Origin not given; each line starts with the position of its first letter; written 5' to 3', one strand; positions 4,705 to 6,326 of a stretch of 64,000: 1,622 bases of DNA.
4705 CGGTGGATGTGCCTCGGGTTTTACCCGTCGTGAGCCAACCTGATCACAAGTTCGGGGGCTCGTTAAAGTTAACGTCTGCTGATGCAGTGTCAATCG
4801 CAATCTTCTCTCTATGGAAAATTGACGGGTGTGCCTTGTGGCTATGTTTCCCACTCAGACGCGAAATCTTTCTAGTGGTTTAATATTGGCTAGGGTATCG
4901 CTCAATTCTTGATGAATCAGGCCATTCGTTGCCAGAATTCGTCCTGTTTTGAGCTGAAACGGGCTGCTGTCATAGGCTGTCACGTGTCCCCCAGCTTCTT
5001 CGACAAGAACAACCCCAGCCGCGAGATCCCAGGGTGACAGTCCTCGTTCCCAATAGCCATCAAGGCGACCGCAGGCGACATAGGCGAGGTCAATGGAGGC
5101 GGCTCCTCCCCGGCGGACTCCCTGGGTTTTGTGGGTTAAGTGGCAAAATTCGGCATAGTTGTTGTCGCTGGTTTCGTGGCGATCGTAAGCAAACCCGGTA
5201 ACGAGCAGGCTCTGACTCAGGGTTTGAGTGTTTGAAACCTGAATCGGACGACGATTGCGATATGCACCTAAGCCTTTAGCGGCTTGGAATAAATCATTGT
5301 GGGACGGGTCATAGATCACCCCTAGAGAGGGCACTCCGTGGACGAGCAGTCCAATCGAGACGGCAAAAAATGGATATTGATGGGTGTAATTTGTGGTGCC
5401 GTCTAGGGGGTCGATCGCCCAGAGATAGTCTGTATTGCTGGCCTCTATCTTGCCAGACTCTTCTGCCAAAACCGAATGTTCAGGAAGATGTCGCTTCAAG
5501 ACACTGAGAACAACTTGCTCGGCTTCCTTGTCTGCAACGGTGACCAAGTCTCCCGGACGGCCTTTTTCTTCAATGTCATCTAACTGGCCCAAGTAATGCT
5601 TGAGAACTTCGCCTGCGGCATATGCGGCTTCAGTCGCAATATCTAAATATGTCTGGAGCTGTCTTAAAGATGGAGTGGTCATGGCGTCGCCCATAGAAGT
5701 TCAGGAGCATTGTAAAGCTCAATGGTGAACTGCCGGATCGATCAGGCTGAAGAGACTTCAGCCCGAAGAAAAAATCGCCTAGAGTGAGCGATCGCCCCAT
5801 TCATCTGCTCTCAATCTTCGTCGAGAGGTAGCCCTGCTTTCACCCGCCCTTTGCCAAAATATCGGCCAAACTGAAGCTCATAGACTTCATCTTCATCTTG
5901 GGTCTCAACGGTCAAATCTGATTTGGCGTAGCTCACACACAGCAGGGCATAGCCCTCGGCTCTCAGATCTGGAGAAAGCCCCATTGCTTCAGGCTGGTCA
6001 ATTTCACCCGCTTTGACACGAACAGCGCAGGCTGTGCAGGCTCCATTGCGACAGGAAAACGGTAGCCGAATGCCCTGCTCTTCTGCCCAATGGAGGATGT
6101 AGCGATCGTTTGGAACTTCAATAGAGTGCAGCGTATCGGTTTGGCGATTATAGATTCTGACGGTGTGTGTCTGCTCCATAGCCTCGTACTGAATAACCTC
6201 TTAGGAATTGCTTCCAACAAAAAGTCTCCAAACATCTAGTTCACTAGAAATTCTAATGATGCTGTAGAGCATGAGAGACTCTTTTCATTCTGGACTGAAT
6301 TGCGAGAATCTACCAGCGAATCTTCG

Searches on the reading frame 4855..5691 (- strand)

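Call 38: search_protein_families(library=pfam, proteins=[window:4855-5691:-], max_evalue=0.00001)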
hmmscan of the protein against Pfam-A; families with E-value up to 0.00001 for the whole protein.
window:4855-5691:- (278 aa): 1 family
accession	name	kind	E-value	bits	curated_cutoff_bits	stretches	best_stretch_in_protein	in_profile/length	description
PF00459.30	Inositol_P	-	9.6e-77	258.5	27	1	12-263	2-262/271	Inositol monophosphatase family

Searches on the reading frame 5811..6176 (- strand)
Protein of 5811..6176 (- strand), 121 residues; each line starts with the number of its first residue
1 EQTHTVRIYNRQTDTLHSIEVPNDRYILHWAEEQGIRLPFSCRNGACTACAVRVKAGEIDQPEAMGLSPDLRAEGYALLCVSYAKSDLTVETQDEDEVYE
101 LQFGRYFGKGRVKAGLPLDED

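Call 38: search_protein_families(library=pfam, proteins=[window:5811-6176:-], max_evalue=0.00001)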
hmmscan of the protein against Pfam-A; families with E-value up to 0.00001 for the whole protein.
window:5811-6176:- (121 aa): 1 family
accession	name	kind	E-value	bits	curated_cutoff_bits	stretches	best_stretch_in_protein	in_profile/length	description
PF00111.32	Fer2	-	3.1e-18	65.9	21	1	16-85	7-77/77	2Fe-2S iron-sulfur cluster binding domain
